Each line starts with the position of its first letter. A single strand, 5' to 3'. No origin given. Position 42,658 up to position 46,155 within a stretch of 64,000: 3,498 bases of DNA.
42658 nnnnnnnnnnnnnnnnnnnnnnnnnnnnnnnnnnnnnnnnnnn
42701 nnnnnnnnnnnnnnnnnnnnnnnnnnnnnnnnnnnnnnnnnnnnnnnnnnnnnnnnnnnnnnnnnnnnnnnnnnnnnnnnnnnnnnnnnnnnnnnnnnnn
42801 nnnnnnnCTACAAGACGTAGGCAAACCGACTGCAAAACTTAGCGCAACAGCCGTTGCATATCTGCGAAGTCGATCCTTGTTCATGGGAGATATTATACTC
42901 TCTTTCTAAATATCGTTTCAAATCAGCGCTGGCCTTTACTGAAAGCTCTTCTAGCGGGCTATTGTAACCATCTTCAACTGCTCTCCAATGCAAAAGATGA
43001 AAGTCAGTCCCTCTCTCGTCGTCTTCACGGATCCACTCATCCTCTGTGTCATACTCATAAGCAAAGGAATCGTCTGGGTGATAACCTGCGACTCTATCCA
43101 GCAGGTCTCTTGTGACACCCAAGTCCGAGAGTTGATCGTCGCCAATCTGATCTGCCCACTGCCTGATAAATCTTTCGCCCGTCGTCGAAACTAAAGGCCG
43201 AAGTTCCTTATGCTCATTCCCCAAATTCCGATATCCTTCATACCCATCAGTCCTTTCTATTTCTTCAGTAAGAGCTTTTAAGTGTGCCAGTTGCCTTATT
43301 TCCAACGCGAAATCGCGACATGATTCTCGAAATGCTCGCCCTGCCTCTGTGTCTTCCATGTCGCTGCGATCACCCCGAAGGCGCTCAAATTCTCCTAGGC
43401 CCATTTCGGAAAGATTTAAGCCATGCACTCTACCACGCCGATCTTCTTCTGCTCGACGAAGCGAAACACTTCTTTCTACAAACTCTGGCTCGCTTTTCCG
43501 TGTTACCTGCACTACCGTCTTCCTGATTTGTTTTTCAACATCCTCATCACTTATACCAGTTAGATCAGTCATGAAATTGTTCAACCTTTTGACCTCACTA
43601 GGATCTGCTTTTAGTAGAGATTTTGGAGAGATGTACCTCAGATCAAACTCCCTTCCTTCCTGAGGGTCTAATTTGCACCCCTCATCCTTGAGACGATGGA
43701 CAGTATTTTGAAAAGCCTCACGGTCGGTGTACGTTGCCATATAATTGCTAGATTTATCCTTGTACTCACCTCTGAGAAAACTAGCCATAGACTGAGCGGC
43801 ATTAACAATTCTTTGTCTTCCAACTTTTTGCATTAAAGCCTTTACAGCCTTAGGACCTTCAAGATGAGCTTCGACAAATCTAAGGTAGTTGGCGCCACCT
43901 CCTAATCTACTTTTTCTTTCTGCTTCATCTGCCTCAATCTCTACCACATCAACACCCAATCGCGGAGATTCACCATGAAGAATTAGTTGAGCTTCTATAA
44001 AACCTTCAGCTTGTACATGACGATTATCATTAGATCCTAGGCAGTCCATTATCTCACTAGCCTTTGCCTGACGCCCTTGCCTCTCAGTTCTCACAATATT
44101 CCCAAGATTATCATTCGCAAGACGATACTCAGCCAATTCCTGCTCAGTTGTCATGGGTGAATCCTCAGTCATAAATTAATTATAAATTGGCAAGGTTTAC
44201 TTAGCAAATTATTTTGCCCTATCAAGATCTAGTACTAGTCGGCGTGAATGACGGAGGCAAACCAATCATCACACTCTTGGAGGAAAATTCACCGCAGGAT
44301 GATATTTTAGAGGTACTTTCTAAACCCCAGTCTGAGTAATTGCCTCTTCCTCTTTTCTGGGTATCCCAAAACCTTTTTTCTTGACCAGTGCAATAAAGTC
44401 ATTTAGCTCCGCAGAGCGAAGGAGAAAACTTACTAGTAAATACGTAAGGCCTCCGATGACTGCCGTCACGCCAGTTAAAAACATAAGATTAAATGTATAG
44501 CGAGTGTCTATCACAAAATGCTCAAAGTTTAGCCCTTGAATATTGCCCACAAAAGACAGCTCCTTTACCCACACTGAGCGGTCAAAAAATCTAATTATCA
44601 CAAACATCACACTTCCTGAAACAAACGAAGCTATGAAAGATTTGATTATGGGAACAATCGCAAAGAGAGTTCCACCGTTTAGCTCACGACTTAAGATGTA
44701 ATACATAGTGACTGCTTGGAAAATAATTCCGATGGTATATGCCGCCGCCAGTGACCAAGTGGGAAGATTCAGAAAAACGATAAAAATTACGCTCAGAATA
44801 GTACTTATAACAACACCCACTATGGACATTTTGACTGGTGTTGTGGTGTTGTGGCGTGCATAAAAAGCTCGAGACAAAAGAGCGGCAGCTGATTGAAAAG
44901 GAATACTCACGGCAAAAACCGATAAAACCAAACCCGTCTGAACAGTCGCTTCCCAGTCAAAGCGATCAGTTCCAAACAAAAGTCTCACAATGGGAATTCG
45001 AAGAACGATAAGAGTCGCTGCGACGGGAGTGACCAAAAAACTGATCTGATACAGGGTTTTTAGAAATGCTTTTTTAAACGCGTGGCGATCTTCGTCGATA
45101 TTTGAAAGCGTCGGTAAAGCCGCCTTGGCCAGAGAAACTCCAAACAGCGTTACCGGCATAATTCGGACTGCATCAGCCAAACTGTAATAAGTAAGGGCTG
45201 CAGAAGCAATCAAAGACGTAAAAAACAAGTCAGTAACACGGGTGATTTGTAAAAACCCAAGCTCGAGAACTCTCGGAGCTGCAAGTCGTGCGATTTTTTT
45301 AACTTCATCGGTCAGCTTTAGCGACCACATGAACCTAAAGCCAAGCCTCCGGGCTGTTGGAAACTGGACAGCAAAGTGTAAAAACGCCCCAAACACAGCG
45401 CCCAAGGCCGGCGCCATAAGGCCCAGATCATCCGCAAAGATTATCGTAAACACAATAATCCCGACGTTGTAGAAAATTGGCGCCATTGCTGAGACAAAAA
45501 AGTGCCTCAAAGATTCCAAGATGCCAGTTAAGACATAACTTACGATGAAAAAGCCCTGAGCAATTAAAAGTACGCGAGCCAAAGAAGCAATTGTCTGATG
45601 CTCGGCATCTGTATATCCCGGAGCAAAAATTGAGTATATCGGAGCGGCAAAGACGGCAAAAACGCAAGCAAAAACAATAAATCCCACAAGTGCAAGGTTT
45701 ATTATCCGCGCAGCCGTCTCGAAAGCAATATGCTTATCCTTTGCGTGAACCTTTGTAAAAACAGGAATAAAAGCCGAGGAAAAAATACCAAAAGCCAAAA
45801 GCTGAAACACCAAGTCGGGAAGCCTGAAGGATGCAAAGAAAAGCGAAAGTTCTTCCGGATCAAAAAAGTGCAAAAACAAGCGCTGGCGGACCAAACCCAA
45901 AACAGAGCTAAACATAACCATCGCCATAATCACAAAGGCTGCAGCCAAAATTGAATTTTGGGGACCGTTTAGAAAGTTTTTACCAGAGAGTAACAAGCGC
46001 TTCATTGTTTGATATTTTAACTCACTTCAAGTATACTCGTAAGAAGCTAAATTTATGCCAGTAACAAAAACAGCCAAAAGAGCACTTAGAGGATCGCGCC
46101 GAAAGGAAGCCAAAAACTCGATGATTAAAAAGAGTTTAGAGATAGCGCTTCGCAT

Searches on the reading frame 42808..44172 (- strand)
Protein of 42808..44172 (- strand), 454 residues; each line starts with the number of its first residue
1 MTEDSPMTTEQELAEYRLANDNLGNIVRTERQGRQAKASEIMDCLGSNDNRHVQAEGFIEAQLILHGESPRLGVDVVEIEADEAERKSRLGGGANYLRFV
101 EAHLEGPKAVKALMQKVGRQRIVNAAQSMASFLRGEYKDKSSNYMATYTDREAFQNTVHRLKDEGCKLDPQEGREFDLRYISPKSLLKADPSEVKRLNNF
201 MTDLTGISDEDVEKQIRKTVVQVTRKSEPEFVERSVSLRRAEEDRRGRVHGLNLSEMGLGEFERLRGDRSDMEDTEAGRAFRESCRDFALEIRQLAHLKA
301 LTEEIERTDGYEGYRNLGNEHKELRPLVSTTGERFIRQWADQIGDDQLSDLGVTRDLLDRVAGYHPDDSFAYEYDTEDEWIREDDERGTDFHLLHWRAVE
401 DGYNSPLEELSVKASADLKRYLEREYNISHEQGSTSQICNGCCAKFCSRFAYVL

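Call 6: search_protein_families(library=pfam, proteins=[window:42808-44172:-], max_evalue=10)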
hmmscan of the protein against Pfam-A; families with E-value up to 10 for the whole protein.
window:42808-44172:- (454 aa): 1 family
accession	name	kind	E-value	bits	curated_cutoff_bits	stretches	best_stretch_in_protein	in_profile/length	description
PF12253.13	CAF1A_dimeriz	-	0.035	14.7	25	1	368-391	35-58/75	Chromatin assembly factor 1 subunit A dimerization domain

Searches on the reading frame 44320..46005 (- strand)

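Call 6: search_protein_families(library=pfam, proteins=[window:44320-46005:-], max_evalue=10)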
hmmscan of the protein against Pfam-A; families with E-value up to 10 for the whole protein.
window:44320-46005:- (561 aa): 4 families
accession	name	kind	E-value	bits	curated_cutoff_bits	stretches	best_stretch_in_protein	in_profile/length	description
PF03023.19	MurJ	-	8.3e-69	232.8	27.4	1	54-472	12-435/451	Lipid II flippase MurJ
PF13440.11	Polysacc_synt_3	-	1.9e-14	54.1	23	2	110-346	55-286/293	Polysaccharide biosynthesis protein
PF05829.17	Adeno_PX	-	0.031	14.6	25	1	436-458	4-26/42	Adenovirus late L2 mu core protein (Protein X)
PF01943.22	Polysacc_synt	-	0.66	9.8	28.2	2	21-303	3-273/274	Polysaccharide biosynthesis protein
